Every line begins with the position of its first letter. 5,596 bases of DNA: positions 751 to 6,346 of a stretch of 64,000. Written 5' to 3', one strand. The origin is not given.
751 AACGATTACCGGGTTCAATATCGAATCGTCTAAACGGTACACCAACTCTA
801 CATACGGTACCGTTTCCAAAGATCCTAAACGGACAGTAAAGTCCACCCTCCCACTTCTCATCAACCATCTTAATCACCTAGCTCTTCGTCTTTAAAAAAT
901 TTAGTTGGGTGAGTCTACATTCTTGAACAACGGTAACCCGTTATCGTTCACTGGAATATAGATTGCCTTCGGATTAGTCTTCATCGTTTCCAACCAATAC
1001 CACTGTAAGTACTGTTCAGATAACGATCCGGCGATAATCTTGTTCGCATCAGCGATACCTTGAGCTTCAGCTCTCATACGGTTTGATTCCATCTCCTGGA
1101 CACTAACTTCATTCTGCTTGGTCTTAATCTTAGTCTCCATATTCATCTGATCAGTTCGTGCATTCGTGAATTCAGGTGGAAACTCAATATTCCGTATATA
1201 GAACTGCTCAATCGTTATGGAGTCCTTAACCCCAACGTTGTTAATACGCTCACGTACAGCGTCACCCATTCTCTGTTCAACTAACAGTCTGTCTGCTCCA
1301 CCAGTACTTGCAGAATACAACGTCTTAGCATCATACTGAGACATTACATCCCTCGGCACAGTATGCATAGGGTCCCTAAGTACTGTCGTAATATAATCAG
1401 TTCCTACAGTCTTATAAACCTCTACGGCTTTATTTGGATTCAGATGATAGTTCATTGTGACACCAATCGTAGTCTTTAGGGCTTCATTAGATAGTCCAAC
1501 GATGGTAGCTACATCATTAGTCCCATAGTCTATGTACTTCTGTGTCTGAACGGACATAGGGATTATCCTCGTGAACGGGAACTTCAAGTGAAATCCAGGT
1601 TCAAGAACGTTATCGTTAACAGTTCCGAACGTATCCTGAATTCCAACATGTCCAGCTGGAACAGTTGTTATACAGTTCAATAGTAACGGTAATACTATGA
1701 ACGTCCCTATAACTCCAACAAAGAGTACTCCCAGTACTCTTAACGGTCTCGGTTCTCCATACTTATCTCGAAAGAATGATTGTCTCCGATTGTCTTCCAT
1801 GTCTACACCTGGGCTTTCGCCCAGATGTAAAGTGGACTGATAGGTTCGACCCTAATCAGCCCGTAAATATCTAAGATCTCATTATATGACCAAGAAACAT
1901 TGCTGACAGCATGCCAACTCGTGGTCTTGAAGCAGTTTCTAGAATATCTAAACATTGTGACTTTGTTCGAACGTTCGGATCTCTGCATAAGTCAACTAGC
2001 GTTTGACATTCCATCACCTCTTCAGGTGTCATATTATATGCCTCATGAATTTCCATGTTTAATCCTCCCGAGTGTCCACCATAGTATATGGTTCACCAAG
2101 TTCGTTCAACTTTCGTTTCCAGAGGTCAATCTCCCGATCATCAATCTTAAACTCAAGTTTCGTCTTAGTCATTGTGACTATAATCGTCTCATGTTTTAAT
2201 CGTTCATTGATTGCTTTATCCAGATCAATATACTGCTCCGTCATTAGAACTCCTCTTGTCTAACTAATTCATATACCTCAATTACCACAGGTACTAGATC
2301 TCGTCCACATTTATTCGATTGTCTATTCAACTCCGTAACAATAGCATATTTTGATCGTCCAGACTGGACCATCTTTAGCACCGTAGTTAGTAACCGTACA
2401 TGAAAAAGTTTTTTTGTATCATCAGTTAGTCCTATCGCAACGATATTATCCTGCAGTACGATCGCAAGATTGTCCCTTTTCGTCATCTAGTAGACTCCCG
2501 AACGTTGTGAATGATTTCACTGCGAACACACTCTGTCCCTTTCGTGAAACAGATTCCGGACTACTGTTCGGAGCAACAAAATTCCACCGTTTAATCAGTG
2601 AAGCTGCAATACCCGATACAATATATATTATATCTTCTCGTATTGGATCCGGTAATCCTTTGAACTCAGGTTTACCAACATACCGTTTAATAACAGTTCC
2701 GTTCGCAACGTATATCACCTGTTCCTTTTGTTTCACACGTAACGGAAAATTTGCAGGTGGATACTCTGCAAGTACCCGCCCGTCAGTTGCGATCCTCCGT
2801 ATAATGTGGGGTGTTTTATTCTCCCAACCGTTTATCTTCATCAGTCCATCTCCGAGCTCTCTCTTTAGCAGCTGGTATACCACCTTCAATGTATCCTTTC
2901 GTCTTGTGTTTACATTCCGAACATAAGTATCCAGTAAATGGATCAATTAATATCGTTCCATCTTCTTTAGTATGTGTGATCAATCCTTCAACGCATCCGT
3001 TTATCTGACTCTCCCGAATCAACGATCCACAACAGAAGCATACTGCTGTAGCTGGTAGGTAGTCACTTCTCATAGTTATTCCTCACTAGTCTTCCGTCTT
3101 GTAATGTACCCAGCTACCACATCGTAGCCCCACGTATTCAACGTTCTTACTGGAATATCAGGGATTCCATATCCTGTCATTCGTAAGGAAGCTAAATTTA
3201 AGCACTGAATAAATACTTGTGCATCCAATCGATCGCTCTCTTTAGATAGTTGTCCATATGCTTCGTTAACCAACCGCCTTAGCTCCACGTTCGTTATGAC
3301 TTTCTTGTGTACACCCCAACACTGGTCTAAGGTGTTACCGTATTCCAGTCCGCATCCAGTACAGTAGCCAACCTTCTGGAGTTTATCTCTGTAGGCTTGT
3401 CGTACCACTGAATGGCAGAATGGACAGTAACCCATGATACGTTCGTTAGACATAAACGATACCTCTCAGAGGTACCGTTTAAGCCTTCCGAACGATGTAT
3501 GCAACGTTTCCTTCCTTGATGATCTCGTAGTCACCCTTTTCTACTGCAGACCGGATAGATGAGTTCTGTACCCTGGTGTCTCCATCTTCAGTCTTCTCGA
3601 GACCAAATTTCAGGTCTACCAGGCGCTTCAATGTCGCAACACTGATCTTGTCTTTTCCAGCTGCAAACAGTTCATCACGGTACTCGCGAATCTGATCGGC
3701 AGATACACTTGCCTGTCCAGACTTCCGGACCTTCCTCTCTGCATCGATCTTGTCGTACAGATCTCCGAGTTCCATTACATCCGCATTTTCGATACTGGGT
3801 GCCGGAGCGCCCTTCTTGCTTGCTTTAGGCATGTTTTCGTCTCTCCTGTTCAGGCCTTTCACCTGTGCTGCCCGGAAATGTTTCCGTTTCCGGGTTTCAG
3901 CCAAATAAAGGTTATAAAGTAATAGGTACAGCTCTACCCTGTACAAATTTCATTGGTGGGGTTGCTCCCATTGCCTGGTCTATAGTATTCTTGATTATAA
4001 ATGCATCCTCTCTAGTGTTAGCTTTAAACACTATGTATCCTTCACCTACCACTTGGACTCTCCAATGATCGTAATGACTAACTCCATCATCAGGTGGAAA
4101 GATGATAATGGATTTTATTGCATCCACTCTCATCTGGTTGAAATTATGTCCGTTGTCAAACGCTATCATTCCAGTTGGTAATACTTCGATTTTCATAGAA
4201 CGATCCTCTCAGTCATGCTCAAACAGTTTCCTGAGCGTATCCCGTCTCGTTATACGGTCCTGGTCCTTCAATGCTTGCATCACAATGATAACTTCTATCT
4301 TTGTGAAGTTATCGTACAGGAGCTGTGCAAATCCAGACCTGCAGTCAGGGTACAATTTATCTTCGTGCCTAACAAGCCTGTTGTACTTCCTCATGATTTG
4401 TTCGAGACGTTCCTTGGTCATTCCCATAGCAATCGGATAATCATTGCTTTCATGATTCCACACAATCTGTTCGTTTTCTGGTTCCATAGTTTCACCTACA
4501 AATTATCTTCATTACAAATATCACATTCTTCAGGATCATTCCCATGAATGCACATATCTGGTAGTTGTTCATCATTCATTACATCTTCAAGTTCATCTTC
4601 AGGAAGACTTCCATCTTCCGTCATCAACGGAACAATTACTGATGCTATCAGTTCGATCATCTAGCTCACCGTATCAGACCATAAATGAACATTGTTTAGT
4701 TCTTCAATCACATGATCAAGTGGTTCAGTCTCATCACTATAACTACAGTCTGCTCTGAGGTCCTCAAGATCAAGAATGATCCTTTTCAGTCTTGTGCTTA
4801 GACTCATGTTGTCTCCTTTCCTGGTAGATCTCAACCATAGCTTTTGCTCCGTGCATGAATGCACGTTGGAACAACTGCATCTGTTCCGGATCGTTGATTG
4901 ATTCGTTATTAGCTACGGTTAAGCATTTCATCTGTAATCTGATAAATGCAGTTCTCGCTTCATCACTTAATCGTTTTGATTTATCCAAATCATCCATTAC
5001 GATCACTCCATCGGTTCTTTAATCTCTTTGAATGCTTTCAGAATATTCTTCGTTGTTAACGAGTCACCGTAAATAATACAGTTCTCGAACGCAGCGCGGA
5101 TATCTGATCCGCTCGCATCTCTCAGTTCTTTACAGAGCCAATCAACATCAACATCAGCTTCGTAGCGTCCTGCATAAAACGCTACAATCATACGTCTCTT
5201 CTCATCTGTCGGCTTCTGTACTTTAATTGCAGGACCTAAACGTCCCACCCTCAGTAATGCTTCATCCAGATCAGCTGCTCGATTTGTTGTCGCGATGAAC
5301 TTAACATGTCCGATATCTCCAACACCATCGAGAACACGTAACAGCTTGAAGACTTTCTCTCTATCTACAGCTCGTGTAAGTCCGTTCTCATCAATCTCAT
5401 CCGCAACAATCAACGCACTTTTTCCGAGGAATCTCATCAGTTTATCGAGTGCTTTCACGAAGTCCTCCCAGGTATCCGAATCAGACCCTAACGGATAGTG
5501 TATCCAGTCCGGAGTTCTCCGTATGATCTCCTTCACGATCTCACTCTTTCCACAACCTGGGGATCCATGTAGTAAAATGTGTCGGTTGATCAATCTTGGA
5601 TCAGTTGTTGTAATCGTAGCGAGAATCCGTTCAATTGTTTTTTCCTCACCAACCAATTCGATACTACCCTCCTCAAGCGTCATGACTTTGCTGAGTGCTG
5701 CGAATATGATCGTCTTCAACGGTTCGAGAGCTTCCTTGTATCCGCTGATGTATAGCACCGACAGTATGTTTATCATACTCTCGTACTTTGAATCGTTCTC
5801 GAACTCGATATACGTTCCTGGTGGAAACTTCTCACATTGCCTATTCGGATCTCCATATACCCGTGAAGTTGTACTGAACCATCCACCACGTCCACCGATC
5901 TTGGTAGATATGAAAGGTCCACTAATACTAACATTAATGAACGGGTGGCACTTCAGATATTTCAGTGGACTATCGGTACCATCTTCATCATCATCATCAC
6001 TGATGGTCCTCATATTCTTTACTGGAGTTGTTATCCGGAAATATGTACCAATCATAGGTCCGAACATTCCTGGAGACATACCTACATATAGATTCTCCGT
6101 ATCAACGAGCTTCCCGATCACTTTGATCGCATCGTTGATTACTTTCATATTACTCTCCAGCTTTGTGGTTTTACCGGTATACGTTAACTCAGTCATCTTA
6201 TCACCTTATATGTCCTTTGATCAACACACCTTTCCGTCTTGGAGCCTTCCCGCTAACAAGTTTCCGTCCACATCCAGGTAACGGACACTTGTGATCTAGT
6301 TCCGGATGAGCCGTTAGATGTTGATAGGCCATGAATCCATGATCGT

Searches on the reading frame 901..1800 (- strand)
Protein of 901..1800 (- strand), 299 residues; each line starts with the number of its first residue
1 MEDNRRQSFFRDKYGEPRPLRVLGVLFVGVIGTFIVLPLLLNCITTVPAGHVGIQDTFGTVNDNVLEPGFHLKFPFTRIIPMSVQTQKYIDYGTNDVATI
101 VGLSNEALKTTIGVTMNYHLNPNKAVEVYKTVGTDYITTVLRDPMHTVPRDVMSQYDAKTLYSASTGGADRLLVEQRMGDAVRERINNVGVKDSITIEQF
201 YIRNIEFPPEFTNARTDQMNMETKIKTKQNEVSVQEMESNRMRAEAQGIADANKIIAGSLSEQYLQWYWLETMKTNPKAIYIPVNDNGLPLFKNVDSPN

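Call 83: search_protein_families(library=pfam, proteins=[window:901-1800:-], max_evalue=0.001)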
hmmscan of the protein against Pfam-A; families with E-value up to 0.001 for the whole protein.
window:901-1800:- (299 aa): 1 family
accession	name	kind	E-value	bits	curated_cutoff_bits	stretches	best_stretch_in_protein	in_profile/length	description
PF01145.31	Band_7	-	6e-24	85.5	23.6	1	46-231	2-171/176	SPFH domain / Band 7 family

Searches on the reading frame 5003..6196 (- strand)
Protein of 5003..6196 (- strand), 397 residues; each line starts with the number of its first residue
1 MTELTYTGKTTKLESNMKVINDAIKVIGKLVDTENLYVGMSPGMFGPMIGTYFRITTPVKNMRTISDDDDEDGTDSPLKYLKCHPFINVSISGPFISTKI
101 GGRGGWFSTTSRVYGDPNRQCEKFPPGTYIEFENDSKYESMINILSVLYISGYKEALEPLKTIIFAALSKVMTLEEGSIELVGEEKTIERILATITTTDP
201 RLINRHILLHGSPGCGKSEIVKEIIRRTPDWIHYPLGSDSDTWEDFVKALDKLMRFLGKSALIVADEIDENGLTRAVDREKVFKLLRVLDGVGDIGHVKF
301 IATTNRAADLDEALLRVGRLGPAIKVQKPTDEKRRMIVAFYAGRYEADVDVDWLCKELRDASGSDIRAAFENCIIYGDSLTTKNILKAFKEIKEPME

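Call 83: search_protein_families(library=pfam, proteins=[window:5003-6196:-], max_evalue=0.001)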
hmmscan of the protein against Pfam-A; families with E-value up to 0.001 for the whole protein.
window:5003-6196:- (397 aa): 3 families
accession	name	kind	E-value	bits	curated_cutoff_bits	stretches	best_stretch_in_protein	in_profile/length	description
PF00004.35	AAA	-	3.2e-14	53.9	21.2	1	207-326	1-129/131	ATPase family associated with various cellular activities (AAA)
PF13191.12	AAA_16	-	2.4e-05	25.3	32.6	1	180-261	1-86/167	AAA ATPase domain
PF07728.20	AAA_5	-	8.7e-05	23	22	1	206-270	1-77/139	AAA domain (dynein-related subfamily)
